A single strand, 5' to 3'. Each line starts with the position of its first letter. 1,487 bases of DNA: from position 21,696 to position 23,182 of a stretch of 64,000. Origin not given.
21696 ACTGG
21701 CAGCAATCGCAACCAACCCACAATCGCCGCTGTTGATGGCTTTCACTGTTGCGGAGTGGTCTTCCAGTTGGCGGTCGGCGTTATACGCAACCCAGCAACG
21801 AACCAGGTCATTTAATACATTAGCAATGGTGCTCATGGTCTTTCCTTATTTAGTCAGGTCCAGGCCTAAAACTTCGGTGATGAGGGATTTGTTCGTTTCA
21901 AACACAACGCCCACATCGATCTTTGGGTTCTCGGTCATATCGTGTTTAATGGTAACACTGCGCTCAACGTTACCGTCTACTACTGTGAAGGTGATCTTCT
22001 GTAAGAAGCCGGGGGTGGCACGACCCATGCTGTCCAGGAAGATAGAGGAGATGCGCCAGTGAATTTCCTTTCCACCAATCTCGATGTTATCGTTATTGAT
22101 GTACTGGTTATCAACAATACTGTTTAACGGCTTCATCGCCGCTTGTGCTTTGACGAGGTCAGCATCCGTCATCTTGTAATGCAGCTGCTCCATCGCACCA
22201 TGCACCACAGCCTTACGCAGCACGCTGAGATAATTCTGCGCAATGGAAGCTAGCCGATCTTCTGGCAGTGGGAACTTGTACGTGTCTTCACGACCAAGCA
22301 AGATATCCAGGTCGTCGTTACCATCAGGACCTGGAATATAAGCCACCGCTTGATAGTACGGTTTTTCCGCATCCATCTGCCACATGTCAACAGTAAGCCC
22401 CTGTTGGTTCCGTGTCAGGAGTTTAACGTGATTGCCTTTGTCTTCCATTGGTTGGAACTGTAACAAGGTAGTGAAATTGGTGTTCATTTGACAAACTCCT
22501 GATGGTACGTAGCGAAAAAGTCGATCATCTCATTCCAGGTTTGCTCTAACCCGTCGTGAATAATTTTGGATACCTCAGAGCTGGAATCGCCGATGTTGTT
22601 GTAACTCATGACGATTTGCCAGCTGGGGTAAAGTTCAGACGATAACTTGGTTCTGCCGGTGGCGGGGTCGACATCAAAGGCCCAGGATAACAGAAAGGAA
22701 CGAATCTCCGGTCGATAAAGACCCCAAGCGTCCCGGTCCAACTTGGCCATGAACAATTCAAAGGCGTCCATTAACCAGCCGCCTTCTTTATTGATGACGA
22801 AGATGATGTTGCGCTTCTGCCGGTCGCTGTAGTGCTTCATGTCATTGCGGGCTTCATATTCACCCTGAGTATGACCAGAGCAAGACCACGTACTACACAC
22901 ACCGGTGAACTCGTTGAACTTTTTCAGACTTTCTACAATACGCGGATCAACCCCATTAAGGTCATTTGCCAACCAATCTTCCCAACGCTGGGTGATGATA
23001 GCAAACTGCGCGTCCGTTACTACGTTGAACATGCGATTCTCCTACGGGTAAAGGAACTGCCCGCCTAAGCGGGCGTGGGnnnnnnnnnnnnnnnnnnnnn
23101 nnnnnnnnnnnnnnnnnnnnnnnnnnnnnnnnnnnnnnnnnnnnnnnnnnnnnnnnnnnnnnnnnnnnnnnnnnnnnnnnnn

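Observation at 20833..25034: HslU-type unfoldase with no adjacent HslV, carrying an expanded I-domain and embedded in a translationally coupled operon of unknowns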

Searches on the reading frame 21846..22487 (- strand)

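Call 3: search_protein_families(library=pfam, proteins=[window:21846-22487:-], max_evalue=0.1)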
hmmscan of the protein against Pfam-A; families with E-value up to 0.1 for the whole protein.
window:21846-22487:- (213 aa): 0 families

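Call 4: search_protein_families(library=ncbifam, proteins=[window:21846-22487:-], max_evalue=0.1)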
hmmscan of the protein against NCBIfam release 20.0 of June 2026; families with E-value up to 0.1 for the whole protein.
window:21846-22487:- (213 aa): 1 family
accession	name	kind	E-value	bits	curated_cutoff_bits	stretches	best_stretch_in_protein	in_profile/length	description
TIGR01817.1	nifA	equivalog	0.087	11.6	528.85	0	149-206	294-346/534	nif-specific transcriptional activator NifA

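Call 5: search_protein_families(library=phrogs, proteins=[window:21846-22487:-], max_evalue=0.01)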
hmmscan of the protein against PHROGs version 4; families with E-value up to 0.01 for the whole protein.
window:21846-22487:- (213 aa): 0 families

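Call 64: search_protein_families(library=padloc, proteins=[window:21846-22487:-], max_evalue=0.01)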
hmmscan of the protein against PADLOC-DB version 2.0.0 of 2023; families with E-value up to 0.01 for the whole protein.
window:21846-22487:- (213 aa): 0 families

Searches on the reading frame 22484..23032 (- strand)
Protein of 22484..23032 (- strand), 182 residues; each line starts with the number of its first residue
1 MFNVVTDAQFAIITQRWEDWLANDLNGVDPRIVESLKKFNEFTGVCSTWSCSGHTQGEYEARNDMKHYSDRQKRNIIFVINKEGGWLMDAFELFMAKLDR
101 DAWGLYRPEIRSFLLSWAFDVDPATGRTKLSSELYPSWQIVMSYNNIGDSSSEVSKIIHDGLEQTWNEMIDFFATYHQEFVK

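Call 3: search_protein_families(library=pfam, proteins=[window:22484-23032:-], max_evalue=0.1)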
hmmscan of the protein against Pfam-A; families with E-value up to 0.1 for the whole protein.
window:22484-23032:- (182 aa): 1 family
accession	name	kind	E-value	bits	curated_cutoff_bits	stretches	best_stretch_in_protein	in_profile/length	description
PF02676.19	TYW3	-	0.013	15.3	27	1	25-55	20-50/211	Methyltransferase TYW3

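Call 4: search_protein_families(library=ncbifam, proteins=[window:22484-23032:-], max_evalue=0.1)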
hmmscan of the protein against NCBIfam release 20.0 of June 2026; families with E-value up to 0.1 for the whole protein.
window:22484-23032:- (182 aa): 2 families
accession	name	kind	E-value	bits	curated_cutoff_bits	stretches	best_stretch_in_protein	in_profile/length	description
NF003267.0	PRK04235.1-6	equivalog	0.0023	17.7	190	1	25-54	20-49/196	hypothetical protein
NF047731.1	tRNAMtaseTaw3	equivalog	0.084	12.6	200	0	25-55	17-47/185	tRNA(Phe) 7-((3-amino-3-carboxypropyl)-4-demethylwyosine(37)-N(4))-methyltransferase Taw3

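Call 5: search_protein_families(library=phrogs, proteins=[window:22484-23032:-], max_evalue=0.01)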
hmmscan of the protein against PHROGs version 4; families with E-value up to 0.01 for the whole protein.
window:22484-23032:- (182 aa): 3 families
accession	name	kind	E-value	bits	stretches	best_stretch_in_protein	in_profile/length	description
phrog_7413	-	unknown function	5.4e-07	30.8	1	3-157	5-144/156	-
phrog_11112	-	unknown function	0.0029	18.5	1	3-64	5-66/165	-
phrog_21654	-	unknown function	0.0099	16.9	0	28-59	43-74/171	-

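Call 64: search_protein_families(library=padloc, proteins=[window:22484-23032:-], max_evalue=0.01)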
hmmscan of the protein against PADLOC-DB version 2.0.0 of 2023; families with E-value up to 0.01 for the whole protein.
window:22484-23032:- (182 aa): 0 families
